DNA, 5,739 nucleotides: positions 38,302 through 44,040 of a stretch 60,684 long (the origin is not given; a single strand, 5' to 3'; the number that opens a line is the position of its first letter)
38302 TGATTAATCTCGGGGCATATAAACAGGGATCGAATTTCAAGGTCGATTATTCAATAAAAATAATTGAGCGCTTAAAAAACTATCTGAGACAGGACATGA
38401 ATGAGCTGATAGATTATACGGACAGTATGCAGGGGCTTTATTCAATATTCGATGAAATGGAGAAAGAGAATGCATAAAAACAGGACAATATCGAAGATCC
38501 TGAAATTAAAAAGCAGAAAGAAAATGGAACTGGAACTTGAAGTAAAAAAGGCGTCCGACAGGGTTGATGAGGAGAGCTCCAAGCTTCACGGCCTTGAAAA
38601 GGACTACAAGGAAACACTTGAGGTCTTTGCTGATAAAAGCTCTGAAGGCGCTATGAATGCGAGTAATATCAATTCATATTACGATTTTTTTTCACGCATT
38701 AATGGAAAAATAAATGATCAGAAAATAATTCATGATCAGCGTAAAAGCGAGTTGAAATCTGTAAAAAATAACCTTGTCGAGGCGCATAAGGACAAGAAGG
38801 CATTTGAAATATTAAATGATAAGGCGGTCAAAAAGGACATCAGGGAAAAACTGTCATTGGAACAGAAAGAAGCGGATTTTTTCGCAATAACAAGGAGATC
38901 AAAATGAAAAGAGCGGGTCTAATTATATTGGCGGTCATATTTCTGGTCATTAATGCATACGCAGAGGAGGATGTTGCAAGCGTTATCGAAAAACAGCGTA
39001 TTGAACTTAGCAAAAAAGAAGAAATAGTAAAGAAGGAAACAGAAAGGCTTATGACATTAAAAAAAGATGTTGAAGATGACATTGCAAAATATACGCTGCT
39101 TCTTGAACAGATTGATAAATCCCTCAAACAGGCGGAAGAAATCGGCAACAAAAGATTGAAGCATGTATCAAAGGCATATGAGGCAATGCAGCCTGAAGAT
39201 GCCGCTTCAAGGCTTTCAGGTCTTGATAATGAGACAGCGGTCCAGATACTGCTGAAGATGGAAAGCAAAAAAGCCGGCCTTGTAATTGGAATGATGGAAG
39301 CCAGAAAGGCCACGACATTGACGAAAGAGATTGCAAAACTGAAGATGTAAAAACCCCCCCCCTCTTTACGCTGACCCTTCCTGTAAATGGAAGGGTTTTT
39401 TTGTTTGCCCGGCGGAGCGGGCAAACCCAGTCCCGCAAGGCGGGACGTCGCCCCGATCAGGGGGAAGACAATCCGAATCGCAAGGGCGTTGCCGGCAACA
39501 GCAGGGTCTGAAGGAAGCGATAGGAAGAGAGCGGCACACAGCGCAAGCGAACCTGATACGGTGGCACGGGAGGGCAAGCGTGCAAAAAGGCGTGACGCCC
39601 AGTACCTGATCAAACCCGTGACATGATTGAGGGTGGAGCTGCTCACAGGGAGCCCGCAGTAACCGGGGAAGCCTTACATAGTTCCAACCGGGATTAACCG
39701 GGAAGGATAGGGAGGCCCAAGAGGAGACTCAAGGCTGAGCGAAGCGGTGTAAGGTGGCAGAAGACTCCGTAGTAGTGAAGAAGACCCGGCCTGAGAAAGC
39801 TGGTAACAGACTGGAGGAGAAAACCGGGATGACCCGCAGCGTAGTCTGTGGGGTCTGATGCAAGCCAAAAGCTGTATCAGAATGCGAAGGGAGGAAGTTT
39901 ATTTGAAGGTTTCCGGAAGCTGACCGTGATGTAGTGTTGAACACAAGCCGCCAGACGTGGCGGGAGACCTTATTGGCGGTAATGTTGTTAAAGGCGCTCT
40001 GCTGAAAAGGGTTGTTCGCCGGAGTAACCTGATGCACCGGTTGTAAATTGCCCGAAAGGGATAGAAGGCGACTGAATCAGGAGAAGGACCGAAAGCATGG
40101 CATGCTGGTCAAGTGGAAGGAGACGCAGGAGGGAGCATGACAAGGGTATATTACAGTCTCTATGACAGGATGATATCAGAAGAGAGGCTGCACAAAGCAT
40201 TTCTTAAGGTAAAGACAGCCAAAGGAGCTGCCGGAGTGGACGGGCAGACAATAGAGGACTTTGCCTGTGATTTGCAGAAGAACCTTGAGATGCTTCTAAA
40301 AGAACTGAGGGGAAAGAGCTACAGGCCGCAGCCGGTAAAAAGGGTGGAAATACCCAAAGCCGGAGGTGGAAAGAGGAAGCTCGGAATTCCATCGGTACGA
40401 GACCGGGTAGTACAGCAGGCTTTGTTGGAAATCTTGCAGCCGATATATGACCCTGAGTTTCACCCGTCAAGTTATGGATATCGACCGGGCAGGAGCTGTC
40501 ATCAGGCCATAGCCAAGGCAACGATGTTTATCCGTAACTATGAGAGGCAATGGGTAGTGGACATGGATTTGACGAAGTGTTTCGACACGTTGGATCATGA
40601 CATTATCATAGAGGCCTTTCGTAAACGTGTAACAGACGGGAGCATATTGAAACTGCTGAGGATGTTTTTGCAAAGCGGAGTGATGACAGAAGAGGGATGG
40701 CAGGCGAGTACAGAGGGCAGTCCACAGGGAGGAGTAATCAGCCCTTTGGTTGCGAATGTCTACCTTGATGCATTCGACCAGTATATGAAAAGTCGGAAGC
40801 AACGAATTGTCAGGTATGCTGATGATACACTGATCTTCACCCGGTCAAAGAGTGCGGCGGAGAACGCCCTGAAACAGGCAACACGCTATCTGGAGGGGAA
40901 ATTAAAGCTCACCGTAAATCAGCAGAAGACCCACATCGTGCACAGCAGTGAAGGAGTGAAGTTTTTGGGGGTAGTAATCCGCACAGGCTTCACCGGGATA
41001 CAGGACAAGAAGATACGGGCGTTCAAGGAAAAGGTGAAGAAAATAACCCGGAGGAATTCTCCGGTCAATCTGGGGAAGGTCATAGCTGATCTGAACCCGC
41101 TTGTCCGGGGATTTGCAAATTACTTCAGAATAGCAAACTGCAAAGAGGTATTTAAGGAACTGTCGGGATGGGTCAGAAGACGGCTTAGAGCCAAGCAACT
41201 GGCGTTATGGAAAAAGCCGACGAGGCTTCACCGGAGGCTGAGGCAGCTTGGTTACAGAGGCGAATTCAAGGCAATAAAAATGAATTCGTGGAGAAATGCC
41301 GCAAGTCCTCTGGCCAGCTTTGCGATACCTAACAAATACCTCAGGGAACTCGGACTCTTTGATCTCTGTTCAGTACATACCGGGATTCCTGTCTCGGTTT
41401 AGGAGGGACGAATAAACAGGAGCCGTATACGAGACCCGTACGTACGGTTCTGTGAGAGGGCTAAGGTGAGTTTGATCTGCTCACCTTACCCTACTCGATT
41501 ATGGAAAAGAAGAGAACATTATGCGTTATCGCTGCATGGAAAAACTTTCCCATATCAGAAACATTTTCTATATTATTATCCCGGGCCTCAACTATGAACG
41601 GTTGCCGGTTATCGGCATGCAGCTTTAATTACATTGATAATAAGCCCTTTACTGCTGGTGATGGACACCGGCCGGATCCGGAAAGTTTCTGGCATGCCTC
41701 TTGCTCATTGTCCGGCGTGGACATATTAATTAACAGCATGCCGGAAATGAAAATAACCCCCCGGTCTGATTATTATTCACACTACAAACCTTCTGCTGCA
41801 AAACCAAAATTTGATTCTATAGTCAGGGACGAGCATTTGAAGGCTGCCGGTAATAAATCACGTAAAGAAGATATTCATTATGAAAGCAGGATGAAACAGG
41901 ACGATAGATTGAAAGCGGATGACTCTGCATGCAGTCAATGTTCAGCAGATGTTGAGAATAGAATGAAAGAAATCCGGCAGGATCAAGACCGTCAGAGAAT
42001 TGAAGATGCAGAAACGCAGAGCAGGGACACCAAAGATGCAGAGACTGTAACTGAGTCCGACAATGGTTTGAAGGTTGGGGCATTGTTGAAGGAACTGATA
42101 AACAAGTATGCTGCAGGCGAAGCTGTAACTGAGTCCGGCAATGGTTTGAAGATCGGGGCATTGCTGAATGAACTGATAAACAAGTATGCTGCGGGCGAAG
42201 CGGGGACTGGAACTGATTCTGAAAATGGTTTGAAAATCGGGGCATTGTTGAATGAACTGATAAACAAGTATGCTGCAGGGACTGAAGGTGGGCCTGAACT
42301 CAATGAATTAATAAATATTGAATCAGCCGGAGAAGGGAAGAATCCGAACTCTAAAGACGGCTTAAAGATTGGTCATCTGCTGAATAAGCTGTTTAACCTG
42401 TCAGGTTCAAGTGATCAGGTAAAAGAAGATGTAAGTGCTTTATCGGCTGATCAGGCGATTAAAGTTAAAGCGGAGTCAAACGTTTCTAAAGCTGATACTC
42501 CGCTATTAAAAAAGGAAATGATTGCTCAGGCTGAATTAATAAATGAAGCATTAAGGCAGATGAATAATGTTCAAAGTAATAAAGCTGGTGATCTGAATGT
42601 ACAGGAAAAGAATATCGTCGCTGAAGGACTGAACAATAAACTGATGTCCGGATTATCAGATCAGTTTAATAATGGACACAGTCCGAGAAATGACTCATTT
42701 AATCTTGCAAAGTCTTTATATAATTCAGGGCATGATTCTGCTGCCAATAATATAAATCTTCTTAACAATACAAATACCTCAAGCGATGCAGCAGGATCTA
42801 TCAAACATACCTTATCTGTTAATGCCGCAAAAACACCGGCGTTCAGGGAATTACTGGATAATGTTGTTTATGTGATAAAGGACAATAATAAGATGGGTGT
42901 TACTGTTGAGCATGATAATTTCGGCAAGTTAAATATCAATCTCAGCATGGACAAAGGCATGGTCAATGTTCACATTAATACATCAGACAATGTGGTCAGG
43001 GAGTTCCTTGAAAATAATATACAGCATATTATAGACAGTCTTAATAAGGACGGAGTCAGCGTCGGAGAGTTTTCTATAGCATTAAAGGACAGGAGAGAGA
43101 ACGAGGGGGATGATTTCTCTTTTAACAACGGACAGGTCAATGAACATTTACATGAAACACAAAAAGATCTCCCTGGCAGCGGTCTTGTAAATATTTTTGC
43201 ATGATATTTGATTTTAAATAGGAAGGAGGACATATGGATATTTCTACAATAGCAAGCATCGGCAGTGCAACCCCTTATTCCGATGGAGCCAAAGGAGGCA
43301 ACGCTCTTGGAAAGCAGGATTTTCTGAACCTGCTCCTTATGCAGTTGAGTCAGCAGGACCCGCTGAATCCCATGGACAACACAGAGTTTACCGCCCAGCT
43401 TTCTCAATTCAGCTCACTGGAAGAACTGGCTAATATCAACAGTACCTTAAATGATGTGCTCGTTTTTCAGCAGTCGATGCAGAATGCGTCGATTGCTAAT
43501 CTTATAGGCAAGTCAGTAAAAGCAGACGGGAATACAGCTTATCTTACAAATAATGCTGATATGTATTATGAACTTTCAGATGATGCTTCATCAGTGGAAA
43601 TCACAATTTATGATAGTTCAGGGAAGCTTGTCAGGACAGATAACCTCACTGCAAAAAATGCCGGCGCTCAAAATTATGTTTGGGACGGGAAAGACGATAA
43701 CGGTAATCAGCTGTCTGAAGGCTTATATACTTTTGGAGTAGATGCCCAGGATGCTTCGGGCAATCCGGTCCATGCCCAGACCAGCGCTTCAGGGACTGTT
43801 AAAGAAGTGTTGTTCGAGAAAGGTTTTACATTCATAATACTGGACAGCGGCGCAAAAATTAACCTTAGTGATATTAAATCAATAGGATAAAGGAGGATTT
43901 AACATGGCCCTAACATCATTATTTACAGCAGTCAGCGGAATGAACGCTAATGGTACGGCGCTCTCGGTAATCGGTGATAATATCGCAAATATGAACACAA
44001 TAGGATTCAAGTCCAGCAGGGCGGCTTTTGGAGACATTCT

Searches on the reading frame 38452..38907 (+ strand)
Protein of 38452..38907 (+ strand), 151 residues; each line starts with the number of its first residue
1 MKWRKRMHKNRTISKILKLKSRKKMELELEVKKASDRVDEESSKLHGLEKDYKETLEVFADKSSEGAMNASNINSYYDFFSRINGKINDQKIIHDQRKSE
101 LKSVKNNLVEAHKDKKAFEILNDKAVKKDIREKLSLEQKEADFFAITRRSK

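Call 17: search_protein_families(library=pfam, proteins=[window:38452-38907:+], max_evalue=0.001)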
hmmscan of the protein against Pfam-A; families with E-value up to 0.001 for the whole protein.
window:38452-38907:+ (151 aa): 1 family
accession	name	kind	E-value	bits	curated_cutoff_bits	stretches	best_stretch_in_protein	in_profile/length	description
PF02050.21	FliJ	-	2.3e-12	47.6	28.4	1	27-145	3-119/123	Flagellar FliJ protein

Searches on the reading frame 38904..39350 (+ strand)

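Call 17: search_protein_families(library=pfam, proteins=[window:38904-39350:+], max_evalue=0.001)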
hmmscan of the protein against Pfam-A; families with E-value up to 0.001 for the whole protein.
window:38904-39350:+ (148 aa): 0 families

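Call 57: search_protein_families(library=ncbifam, proteins=[window:38904-39350:+], max_evalue=0.01)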
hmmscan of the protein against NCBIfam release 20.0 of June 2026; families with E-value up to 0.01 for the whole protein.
window:38904-39350:+ (148 aa): 1 family
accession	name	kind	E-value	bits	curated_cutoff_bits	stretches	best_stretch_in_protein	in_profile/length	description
NF047368.1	collar_FlbB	equivalog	1.9e-07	31.1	110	1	28-121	69-161/193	periplasmic-type flagellar collar protein FlbB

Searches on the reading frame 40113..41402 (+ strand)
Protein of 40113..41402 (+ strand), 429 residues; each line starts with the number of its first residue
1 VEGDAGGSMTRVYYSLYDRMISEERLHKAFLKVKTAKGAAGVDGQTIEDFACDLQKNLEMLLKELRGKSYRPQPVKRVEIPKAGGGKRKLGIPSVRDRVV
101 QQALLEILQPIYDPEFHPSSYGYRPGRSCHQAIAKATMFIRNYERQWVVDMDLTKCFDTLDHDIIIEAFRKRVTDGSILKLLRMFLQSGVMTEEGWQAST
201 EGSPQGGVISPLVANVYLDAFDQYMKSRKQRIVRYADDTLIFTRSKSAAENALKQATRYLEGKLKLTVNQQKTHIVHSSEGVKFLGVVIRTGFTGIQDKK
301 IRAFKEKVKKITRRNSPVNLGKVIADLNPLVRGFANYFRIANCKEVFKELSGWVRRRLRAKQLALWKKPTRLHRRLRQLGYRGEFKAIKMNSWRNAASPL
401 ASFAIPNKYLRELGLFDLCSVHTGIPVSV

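Call 17: search_protein_families(library=pfam, proteins=[window:40113-41402:+], max_evalue=0.001)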
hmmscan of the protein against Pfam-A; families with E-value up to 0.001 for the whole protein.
window:40113-41402:+ (429 aa): 2 families
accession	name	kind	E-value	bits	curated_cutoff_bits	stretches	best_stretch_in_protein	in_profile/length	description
PF00078.32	RVT_1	-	1.5e-42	146.1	29.6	1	80-289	1-205/205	Reverse transcriptase (RNA-dependent DNA polymerase)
PF08388.16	GIIM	-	6.9e-22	77.7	23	1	301-378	1-78/80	Group II intron, maturase-specific domain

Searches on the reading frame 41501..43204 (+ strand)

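Call 17: search_protein_families(library=pfam, proteins=[window:41501-43204:+], max_evalue=0.001)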
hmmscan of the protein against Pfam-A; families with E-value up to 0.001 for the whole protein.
window:41501-43204:+ (567 aa): 1 family
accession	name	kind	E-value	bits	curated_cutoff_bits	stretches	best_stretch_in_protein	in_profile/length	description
PF02120.21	Flg_hook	-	9.5e-12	45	29.8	1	461-531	11-81/85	Flagellar hook-length control protein FliK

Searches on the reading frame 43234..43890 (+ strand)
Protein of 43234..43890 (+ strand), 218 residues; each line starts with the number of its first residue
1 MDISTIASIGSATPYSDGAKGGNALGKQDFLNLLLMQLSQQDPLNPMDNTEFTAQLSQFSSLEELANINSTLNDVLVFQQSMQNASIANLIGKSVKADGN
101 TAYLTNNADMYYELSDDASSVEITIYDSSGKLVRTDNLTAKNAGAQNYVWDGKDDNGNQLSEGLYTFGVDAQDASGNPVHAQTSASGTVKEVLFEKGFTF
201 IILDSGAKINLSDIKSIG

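Call 17: search_protein_families(library=pfam, proteins=[window:43234-43890:+], max_evalue=0.001)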
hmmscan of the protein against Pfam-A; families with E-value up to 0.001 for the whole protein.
window:43234-43890:+ (218 aa): 4 families
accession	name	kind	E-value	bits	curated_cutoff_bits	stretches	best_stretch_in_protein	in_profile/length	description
PF03963.19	FlgD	-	2.7e-21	76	27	1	15-73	16-74/75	Flagellar hook capping protein - N-terminal region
PF13860.13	FlgD_ig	-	2.1e-20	72.9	27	1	106-174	10-78/79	FlgD Ig-like domain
PF13861.12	FLgD_tudor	-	7e-09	36.2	26.9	1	83-215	2-58/58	FlgD Tudor-like domain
PF13585.12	CHU_C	-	8.6e-05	23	27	1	115-174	23-75/86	CHU_C Type IX secretion signal domain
